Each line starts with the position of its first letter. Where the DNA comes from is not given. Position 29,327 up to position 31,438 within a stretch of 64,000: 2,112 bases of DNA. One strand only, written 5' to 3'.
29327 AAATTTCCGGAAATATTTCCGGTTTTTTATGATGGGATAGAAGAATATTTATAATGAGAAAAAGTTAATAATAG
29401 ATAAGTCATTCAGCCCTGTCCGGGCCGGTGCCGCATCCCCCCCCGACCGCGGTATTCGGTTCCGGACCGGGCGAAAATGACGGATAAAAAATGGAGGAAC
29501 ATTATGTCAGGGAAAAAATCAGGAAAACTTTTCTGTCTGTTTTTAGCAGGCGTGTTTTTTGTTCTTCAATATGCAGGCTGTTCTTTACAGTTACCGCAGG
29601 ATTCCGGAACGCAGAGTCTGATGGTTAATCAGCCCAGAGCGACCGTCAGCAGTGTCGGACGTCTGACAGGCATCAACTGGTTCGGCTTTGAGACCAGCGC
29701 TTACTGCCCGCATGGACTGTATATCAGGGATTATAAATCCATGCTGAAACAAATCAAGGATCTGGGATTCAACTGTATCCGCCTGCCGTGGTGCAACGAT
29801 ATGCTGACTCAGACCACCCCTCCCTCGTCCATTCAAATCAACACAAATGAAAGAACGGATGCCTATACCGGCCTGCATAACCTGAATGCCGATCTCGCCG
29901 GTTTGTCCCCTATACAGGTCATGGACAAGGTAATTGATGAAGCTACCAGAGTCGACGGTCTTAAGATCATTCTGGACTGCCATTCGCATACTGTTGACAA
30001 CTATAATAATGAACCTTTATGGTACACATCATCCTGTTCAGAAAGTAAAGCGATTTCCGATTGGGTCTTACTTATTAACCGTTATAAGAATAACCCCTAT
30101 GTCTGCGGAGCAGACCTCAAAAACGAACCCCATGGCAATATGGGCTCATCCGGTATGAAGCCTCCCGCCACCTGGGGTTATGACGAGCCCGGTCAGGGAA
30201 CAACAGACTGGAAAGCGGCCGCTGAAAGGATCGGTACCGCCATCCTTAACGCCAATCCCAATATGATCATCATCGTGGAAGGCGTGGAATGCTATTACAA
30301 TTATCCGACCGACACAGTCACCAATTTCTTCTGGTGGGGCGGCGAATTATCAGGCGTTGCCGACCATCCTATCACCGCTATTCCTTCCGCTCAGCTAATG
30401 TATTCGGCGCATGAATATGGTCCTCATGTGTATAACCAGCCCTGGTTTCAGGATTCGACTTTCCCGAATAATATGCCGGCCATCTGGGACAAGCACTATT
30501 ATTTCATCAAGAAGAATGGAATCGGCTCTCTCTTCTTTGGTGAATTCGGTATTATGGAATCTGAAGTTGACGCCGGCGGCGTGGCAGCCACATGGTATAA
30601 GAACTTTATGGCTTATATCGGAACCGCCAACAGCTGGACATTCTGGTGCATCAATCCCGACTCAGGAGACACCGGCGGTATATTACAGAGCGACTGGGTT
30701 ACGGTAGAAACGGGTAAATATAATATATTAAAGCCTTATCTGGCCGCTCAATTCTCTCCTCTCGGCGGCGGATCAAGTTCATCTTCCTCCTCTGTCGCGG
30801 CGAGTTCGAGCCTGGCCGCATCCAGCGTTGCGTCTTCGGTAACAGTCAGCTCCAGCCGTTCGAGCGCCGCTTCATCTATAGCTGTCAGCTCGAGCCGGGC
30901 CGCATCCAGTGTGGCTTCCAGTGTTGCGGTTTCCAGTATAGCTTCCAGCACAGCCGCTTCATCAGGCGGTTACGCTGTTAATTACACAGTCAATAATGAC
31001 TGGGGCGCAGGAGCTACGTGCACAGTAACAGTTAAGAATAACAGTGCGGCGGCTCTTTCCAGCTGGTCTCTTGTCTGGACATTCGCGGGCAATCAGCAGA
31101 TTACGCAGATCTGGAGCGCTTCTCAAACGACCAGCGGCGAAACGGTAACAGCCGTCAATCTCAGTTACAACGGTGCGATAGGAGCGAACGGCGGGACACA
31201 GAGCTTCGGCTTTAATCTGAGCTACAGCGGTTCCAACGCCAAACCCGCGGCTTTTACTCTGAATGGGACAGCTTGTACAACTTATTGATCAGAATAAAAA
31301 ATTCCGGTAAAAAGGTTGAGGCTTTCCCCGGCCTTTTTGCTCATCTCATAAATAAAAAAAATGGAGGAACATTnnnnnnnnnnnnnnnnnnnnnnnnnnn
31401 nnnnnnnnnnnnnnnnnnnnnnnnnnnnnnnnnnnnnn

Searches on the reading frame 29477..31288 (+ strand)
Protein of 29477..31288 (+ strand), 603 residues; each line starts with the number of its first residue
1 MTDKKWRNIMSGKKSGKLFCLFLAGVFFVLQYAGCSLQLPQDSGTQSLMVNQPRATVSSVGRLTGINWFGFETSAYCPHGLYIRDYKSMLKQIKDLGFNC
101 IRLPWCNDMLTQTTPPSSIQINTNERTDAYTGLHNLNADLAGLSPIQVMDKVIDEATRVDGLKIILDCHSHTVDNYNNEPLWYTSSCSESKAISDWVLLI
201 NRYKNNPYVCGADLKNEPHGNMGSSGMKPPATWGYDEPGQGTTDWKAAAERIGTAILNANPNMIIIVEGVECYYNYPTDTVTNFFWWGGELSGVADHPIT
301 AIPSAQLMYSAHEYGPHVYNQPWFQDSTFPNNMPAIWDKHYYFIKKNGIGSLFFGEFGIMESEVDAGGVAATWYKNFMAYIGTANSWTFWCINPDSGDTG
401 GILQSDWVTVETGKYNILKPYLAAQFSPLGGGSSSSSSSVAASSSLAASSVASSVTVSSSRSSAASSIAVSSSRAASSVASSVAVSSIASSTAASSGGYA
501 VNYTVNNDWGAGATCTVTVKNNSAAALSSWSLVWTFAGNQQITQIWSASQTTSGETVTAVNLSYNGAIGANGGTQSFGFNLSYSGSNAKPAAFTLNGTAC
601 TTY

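Call 6: search_protein_families(library=pfam, proteins=[window:29477-31288:+], max_evalue=0.001)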
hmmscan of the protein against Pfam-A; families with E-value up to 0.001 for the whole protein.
window:29477-31288:+ (603 aa): 2 families
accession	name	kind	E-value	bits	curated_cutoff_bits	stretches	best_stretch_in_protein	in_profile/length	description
PF00150.24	Cellulase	-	8.3e-44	150.5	23.5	1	65-395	7-271/272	Cellulase (glycosyl hydrolase family 5)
PF00553.25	CBM_2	-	3.8e-28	98.2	24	1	501-600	3-101/101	Cellulose binding domain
